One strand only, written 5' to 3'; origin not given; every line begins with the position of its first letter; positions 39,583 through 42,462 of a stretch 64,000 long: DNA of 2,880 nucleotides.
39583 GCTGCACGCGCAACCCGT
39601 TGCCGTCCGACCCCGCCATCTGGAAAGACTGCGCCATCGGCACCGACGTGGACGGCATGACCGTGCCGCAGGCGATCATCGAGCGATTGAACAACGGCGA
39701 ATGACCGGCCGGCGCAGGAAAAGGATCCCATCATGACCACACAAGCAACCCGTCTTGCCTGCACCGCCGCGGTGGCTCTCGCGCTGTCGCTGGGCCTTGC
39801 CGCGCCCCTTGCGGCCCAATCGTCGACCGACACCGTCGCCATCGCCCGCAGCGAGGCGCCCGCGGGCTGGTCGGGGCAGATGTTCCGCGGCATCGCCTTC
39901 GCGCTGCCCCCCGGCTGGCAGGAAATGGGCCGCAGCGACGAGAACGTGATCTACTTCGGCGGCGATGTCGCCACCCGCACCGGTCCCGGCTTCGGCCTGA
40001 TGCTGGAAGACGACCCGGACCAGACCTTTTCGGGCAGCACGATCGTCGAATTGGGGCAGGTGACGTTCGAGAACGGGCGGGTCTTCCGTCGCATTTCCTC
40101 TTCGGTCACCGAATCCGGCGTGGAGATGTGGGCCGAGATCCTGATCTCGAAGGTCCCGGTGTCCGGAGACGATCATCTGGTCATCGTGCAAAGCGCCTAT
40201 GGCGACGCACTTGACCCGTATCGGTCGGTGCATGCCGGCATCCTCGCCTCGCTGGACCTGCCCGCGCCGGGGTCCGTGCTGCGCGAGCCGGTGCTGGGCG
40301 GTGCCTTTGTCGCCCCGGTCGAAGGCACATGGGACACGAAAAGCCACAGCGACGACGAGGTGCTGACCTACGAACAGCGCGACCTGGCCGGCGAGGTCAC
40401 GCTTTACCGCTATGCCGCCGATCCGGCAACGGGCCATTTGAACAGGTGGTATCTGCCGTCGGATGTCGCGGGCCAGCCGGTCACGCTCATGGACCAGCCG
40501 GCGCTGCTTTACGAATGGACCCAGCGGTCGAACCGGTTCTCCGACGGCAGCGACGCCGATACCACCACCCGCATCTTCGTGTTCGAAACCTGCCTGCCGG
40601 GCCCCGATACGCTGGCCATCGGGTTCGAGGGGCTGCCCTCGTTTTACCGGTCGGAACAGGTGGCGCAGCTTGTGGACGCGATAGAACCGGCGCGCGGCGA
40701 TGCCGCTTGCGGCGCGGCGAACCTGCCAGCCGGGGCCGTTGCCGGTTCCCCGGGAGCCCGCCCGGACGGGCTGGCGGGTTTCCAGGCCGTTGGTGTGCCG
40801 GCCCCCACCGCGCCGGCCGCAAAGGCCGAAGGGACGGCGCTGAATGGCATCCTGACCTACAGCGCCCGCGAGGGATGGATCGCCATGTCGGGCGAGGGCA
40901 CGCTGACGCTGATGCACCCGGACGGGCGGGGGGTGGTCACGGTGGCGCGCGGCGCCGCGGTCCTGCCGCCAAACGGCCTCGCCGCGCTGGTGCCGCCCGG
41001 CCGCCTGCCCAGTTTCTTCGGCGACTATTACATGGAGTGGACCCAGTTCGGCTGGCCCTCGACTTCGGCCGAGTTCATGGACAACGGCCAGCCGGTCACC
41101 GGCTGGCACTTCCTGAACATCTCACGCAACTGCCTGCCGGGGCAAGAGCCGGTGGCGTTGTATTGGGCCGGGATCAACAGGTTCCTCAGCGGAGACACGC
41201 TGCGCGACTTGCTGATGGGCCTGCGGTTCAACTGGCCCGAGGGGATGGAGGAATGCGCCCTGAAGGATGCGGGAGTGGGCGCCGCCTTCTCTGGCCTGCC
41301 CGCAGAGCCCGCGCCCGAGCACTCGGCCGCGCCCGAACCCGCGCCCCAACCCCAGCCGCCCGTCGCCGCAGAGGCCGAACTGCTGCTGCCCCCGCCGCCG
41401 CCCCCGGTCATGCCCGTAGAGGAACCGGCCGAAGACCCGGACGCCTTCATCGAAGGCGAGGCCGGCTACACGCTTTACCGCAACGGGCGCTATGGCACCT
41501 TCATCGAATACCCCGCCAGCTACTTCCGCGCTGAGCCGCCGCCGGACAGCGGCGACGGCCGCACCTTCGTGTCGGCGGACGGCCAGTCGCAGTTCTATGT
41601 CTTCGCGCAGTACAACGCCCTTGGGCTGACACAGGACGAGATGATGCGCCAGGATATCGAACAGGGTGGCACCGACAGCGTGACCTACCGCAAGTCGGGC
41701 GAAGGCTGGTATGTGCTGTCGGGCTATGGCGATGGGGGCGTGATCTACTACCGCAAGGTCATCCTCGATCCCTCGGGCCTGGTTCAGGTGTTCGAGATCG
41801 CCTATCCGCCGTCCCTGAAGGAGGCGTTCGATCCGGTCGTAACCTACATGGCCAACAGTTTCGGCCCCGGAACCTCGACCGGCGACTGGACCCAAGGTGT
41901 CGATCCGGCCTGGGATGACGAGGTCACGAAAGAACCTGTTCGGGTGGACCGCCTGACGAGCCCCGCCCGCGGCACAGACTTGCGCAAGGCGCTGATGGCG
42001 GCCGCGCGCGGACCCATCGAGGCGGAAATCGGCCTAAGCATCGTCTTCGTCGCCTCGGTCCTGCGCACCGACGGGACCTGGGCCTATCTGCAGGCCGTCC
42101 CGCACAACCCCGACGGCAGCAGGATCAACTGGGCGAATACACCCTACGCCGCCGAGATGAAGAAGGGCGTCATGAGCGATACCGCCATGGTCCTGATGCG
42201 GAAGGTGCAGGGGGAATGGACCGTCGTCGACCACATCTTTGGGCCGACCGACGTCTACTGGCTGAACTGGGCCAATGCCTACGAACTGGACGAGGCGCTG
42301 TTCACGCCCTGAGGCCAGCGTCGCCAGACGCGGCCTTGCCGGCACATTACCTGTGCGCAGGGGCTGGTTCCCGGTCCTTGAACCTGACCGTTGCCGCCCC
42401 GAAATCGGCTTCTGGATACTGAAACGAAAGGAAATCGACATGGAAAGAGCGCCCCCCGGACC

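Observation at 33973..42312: Five-gene operon of giant signal-peptide proteins with no recognisable domains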

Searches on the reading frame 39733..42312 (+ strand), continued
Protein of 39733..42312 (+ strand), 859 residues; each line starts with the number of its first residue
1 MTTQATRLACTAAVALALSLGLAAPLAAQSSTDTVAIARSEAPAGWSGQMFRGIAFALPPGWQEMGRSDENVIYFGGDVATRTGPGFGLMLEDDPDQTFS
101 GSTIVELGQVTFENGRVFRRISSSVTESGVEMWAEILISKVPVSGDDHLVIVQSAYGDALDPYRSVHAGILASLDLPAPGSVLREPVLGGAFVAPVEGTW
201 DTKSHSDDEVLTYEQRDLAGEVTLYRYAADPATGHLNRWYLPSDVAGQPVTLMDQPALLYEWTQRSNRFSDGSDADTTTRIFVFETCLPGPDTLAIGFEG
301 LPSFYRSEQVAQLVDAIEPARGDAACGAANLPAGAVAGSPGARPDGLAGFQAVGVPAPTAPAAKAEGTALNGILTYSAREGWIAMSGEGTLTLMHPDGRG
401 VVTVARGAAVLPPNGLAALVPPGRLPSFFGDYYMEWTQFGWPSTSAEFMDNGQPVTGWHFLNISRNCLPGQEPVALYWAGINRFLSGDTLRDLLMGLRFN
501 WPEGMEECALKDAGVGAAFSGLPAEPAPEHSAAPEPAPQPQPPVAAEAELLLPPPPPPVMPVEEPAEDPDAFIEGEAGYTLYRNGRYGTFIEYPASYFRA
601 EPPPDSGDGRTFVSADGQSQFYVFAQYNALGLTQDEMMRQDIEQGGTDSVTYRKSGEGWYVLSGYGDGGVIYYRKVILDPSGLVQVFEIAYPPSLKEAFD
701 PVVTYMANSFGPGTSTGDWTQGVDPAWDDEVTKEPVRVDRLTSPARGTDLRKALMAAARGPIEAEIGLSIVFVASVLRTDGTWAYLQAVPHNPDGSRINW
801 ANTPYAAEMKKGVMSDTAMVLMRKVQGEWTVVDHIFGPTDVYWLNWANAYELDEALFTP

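Call 52: search_protein_families(library=pfam, proteins=[P0132, P0158, P0079, P0155, P0046, P0111, P0145, P0093, P0081], max_evalue=0.01)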
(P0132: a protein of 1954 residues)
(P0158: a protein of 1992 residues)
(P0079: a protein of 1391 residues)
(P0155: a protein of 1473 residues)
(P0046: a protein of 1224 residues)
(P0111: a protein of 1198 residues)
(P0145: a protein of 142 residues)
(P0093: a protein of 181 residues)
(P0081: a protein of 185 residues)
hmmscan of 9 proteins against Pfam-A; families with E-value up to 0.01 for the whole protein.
P0132 (1954 aa): 6 families
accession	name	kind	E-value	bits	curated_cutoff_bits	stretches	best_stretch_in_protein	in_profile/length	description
PF13620.12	CarboxypepD_reg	-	7.7e-12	45.8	32.3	1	1207-1285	1-77/82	Carboxypeptidase regulatory-like domain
PF13946.11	DUF4214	-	5.6e-06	26.8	23.2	1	1410-1456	20-67/72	Domain of unknown function (DUF4214)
PF00561.26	Abhydrolase_1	-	3.9e-05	23.9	25.8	1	156-223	39-106/245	alpha/beta hydrolase fold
PF11187.14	Mbeg1-like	-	5.2e-05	23.2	21.1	1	123-221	28-124/224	Mbeg1-like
PF02837.24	Glyco_hydro_2_N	-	0.00045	20.6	28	1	1667-1781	23-132/169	Glycosyl hydrolases family 2, sugar binding domain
PF01764.32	Lipase_3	-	0.0014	18.9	22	1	178-210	57-88/140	Lipase (class 3)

P0158 (1992 aa): 8 families
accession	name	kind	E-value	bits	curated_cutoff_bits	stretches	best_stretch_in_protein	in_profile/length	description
PF13620.12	CarboxypepD_reg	-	4.3e-14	53.1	32.3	1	1216-1298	2-81/82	Carboxypeptidase regulatory-like domain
PF13715.12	CarbopepD_reg_2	-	0.0009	19.7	32.2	1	1218-1294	3-72/88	CarboxypepD_reg-like domain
PF02837.24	Glyco_hydro_2_N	-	0.0013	19.1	28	1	1678-1785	21-132/169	Glycosyl hydrolases family 2, sugar binding domain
PF11187.14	Mbeg1-like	-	0.0043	16.9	21.1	1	120-217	28-123/224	Mbeg1-like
PF20608.4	Phage_tube_C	-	0.0044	17.8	24.1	0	1243-1286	35-78/82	Phage tail tube protein C-terminal domain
PF03241.18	HpaB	-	0.0065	16.1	25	0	1135-1185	120-171/202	4-hydroxyphenylacetate 3-hydroxylase C terminal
PF17802.7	SpaA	-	0.0077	16.8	23.1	0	1221-1284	8-72/91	Prealbumin-like fold domain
PF08531.16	Bac_rhamnosid_N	-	0.0088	16.3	25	0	1730-1785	3-62/172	Alpha-L-rhamnosidase N-terminal domain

P0079 (1391 aa): 4 families
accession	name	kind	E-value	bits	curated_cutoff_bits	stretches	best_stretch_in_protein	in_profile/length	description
PF00045.24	Hemopexin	-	4.7e-36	122.9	21.3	4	863-909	1-44/45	Hemopexin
PF14295.12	PAN_4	-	0.00049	20.5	27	1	729-765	9-46/51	PAN domain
PF10456.14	BAR_3_WASP_bdg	-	0.00099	19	24.9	0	412-469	162-219/236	WASP-binding domain of Sorting nexin protein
PF00024.32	PAN_1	-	0.008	16.4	21.4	0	729-773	17-54/76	PAN domain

P0155 (1473 aa): 13 families
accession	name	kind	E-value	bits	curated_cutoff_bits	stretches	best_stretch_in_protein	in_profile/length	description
PF05057.20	DUF676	-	7.4e-12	45.7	20.3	1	408-526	8-129/217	Putative serine esterase (DUF676)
PF08238.18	Sel1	-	1.2e-08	35.6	30.7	1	1141-1176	1-36/36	Sel1 repeat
PF02089.21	Palm_thioest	-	3.1e-07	30.8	26.8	1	407-525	1-113/254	Palmitoyl protein thioesterase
PF13620.12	CarboxypepD_reg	-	4.6e-07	30.5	32.3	1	232-270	2-44/82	Carboxypeptidase regulatory-like domain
PF07819.20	PGAP1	-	9e-07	29.3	24.3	1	449-527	64-134/233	PGAP1-like alpha/beta domain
PF01471.23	PG_binding_1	-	5.9e-05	23.6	23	1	1225-1257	5-37/57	Putative peptidoglycan binding domain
PF24096.1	DUF7379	-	8.6e-05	23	33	1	410-529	3-119/191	Domain of unknown function (DUF7379)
PF12697.13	Abhydrolase_6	-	0.00016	22.9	26.3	1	408-504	1-85/217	Alpha/beta hydrolase family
PF13432.12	TPR_16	-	0.00083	20.2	32.7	1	1160-1210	12-64/65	Tetratricopeptide repeat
PF00561.26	Abhydrolase_1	-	0.0019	18.3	25.8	1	406-499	1-92/245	alpha/beta hydrolase fold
PF01674.24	Lipase_2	-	0.0033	17.4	20.3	1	407-498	3-97/219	Lipase (class 2)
PF06028.17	DUF915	-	0.0047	16.8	22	0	458-525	86-146/255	Alpha/beta hydrolase of unknown function (DUF915)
PF13715.12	CarbopepD_reg_2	-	0.0074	16.7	32.2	0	232-271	1-41/88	CarboxypepD_reg-like domain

P0046 (1224 aa): 0 families

P0111 (1198 aa): 5 families
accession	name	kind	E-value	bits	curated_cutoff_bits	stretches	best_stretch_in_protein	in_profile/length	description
PF24517.2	CBM96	-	1.7e-17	64.1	26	1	191-374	4-162/164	Carbohydrate-binding module family 96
PF08238.18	Sel1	-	5.4e-06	27.2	30.7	1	849-884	1-36/36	Sel1 repeat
PF01471.23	PG_binding_1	-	0.00017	22.2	23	1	933-964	5-36/57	Putative peptidoglycan binding domain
PF08531.16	Bac_rhamnosid_N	-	0.00025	21.4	25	1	698-752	4-62/172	Alpha-L-rhamnosidase N-terminal domain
PF02837.24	Glyco_hydro_2_N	-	0.0026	18.2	28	1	623-752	5-132/169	Glycosyl hydrolases family 2, sugar binding domain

P0145 (142 aa): 0 families

P0093 (181 aa): 0 families

P0081 (185 aa): 0 families

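Call 53: list_cluster_members(proteins=[P0132, P0079, P0155, P0111, P0145, P0093, P0059, P0044, P0038, P0037])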
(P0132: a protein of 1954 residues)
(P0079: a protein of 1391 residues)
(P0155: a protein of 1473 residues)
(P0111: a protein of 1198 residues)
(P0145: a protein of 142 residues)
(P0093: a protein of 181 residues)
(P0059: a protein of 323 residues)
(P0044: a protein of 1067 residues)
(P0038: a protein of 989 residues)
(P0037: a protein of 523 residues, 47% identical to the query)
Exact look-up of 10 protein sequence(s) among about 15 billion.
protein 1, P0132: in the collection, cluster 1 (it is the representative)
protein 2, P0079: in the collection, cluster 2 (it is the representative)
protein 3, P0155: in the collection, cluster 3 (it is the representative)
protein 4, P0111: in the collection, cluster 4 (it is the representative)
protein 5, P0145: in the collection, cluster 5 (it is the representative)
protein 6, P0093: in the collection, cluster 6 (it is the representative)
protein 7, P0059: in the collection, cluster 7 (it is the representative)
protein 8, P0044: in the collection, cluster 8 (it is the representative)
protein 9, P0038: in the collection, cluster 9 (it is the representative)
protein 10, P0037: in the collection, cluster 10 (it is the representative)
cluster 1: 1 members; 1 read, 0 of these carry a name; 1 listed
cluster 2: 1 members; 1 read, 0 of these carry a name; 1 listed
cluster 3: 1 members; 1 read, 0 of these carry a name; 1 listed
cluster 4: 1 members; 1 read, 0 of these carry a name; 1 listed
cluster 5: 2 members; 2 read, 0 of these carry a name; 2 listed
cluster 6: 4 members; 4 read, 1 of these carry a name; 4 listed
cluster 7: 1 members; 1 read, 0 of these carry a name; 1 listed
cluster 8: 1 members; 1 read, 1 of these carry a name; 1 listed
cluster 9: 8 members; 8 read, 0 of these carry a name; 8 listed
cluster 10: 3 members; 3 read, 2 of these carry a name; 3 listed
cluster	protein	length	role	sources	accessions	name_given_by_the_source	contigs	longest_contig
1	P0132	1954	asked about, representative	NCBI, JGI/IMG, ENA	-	-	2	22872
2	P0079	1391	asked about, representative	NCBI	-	-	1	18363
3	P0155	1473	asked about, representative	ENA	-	-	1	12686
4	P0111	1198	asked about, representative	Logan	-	-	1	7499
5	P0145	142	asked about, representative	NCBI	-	-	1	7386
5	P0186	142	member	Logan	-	-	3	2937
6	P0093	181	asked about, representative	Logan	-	-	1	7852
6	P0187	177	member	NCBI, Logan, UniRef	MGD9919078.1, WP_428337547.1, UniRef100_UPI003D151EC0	MAG: hypothetical protein AB7U46_13760 [Paenirhodobacter sp.] | hypothetical protein n=1 Tax=Paenirhodobacter sp. TaxID=1965326 RepID=UPI003D151EC0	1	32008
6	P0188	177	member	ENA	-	-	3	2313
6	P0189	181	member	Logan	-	-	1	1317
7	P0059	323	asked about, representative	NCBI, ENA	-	-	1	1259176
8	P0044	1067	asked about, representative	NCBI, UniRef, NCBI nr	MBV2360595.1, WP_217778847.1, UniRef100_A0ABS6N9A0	hypothetical protein KUH32_12485 [Thalassococcus sp. CAU 1522] | Uncharacterized protein n=1 Tax=Thalassococcus arenae TaxID=2851652 RepID=A0ABS6N9A0_9RHOB | hypothetical protein [Thalassococcus arenae]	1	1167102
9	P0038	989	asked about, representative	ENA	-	-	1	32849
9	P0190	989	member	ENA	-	-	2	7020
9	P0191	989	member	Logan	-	-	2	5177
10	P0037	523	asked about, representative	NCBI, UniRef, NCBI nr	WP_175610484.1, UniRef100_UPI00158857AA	hypothetical protein [Rhodobacter aestuarii] | hypothetical protein n=1 Tax=Rhodobacter aestuarii TaxID=453582 RepID=UPI00158857AA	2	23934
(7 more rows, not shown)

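Call 77: search_protein_families(library=pfam, alignment_id=A9, max_evalue=0.001)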
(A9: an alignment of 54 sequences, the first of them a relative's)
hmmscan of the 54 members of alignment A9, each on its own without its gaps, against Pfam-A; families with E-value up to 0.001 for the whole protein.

A. member 1, P0044 (1067 aa): 0 families

B. families by the number of members that match (of 54 scanned): 12 families
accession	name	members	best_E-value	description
PF08239.17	SH3_3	6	3.9e-20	Bacterial SH3 domain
PF06347.19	SH3_4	6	4.6e-13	Bacterial SH3 domain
PF08238.18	Sel1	5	2.2e-08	Sel1 repeat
PF01471.23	PG_binding_1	5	2.3e-08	Putative peptidoglycan binding domain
PF18348.7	SH3_16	2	2e-05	Bacterial dipeptidyl-peptidase Sh3 domain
PF08823.16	PG_binding_2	2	0.00017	Putative peptidoglycan binding domain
PF00052.24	Laminin_B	2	0.00033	Laminin B (Domain IV)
PF01822.24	WSC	1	8.7e-18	WSC domain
PF24517.2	CBM96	1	1.2e-12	Carbohydrate-binding module family 96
PF13946.11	DUF4214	1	1.4e-05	Domain of unknown function (DUF4214)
PF08531.16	Bac_rhamnosid_N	1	5.4e-05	Alpha-L-rhamnosidase N-terminal domain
PF04151.21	PPC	1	0.00065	Bacterial pre-peptidase C-terminal domain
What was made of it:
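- They co-occur with SH3_3/SH3_4 (6 of 54), Sel1 (5), PG_binding_1 (5), PG_binding_2 (2), WSC and CBM96 (calls 52, 77). E4 and E5 partner with peptidoglycan-binding modules, which act in the periplasm of diderms (call 77).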

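Call 81: fold_search(model_id=the predicted structure, library=viral)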
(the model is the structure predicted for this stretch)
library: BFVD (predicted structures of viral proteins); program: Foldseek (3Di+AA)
matches with E <= 10: 830; with E <= 0.001: 3
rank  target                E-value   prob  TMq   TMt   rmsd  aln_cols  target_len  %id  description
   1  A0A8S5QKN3            1.9e-09  1.00  0.15  0.32   3.2       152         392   24  Lipoprotein [Siphoviridae sp. ctezl47]
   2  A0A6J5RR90            4.1e-05  1.00  0.13  0.50  17.4       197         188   11  Lipoprotein [uncultured Caudovirales phage]
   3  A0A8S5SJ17            1.2e-04  1.00  0.14  0.28  15.7       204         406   13  Host cell surface-exposed lipoprotein [Siphoviridae sp. ctvhu9]
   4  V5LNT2                5.0e-03  0.20  0.07  0.07  32.4       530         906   10  (no name in the UniProt tables at hand)
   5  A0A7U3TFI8            8.0e-03  0.91  0.07  0.28  11.5       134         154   12  (no name in the UniProt tables at hand)
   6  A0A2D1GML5            8.0e-03  0.06  0.07  0.05  31.2      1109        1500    8  (no name in the UniProt tables at hand)
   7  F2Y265                8.8e-03  0.30  0.06  0.06  17.7       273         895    8  (no name in the UniProt tables at hand)
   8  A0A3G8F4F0            9.3e-03  0.21  0.08  0.17  18.8       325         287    9  (no name in the UniProt tables at hand)
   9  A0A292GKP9            1.1e-02  0.09  0.08  0.07  33.9       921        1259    9  (no name in the UniProt tables at hand)
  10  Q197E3                1.5e-02  0.30  0.06  0.15  23.1       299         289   11  Uncharacterized protein 017R [Invertebrate iridescent virus 3]
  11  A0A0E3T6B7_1          1.9e-02  0.57  0.09  0.07  23.0       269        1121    8  Tape measure protein [Bacillus phage Stills]
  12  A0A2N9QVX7            2.5e-02  0.14  0.07  0.09  28.1       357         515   10  (no name in the UniProt tables at hand)
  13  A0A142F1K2            2.6e-02  0.16  0.08  0.16  19.1       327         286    8  Uncharacterized protein [Bacillus phage Shbh1]
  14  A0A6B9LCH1            2.7e-02  0.03  0.06  0.06  36.2       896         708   10  Minor tail protein [Microbacterium phage Terij]
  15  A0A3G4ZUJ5            2.9e-02  0.96  0.09  0.27   9.6       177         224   10  START domain containing protein [Barrevirus sp.]
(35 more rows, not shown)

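Call 97: search_solved_structures(query=A2, max_evalue=5)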
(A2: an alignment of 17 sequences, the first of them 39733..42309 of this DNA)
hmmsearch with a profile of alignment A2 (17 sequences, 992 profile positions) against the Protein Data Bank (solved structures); distinct sequences matched with E-value up to 5: 4.
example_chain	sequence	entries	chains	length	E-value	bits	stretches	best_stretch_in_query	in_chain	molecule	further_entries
5l0w_B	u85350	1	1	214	0.06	14.6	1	651-730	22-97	Sec72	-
6jk1_A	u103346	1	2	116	0.25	12.6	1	173-223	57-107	Dendrin,Transcriptional coactivator YAP1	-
6jk0_A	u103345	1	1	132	0.39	11.9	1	173-223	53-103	Transcriptional coactivator YAP1,Dendrin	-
8u8h_A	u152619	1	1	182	1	10.5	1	645-698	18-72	Flightin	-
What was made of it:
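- On PsbP/Mog1p/DUF1795 superfamily (for E): The E profile against PDB sequences gave nothing (call 97).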

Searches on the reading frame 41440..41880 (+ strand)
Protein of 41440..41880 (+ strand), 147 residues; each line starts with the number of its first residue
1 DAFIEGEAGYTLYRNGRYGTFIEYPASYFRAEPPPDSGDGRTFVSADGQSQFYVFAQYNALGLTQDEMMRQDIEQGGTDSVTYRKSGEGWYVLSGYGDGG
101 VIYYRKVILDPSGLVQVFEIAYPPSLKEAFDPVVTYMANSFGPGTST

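Call 70: search_solved_structures(query=A8, max_evalue=10)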
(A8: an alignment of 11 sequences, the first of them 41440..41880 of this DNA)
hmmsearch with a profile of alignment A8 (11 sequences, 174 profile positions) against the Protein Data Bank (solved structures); distinct sequences matched with E-value up to 10: 7.
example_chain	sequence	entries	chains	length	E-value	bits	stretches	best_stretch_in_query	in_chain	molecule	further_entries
2rm5_A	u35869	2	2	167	0.061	16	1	38-99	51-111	Glutathione peroxidase-like protein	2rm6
3dwv_A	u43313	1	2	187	0.076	15.7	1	38-99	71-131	Glutathione peroxidase-like protein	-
2vup_A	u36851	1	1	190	0.098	15.4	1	38-99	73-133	GLUTATHIONE PEROXIDASE-LIKE PROTEIN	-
8cyk_B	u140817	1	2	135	0.35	13.6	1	125-155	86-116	HALC1_878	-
6vpd_A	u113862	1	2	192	0.76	12.5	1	51-98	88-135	Glutathione peroxidase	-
8yoa_A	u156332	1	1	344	1.2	11.9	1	31-89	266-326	Endolytic murein transglycosylase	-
8a22_AK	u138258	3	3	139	4.7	9.9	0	36-67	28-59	mL87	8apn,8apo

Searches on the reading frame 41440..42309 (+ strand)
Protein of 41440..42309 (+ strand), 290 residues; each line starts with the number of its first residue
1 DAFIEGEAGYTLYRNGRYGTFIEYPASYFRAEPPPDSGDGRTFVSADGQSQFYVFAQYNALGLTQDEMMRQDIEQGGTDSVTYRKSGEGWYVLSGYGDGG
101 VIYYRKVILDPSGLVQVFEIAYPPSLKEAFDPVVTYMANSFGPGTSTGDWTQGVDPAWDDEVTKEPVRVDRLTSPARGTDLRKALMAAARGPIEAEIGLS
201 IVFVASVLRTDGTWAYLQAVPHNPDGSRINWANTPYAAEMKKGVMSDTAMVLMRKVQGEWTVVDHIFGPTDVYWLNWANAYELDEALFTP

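Call 82: search_dna_similar(query=window:41440-42309:+, collection=phages, mode=protein, max_evalue=0.001, max_rows=15)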
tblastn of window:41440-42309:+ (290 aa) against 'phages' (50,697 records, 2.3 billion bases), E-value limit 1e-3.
No match.

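Call 83: search_dna_similar(query=window:41440-42309:+, collection=plasmids, mode=protein, max_evalue=0.00001, max_rows=25)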
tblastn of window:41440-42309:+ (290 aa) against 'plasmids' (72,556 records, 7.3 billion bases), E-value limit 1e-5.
Records with a match: 9; places in all: 9; records where one place covers at least 80% of the query: 0.
Best place of each record, by identity: <60% 9.
By first word of the organism name: Skermanella 3; Rhizobium 2; Shinella 1; Cetobacterium 1; Methylobacterium 1; Mycolicibacterium 1.
By predicted mobility (MOB-suite, as given by PLSDB): non-mobilizable 7; mobilizable 2.
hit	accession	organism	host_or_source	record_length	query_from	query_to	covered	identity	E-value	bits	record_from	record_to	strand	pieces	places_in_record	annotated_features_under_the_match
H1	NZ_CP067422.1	Skermanella sp. TT6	Homo sapiens,single cell,skin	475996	10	143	46%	39.0%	7e-10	67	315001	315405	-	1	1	hypothetical protein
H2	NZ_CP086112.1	Skermanella rosea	single cell,hydrocarbon-contaminated ...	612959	10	143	46%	38.3%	5e-10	67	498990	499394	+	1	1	hypothetical protein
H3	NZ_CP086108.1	Skermanella mucosa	single cell,crude oil contaminated ...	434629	10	149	48%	34.5%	1e-6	57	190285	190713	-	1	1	hypothetical protein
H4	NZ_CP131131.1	Shinella zoogloeoides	isolate,Activated charcoal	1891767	13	144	46%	33.6%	8e-13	76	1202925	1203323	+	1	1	none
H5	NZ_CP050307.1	Rhizobium lusitanum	Oxytropis pumilio,cell culture,root ...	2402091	8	141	46%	30.4%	1e-8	64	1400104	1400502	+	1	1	none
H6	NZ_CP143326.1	Cetobacterium somerae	intestine of Yellow Catfish,pure culture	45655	10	140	45%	30.1%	6e-11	70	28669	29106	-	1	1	hypothetical protein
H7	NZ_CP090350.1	Methylobacterium oryzae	single cell,soil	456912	182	289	37%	36.1%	1e-7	60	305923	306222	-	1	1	hypothetical protein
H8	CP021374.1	Rhizobium sp. ACO-34A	Agave americana L.,cell ...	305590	8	141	46%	26.7%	5e-6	55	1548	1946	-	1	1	hypothetical protein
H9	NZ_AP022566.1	Mycolicibacterium alvei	-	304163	183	288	37%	30.8%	3e-6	56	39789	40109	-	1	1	hypothetical protein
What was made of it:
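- Tried and rejected: Against plasmids it found only 'hypothetical protein' hits (call 83).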
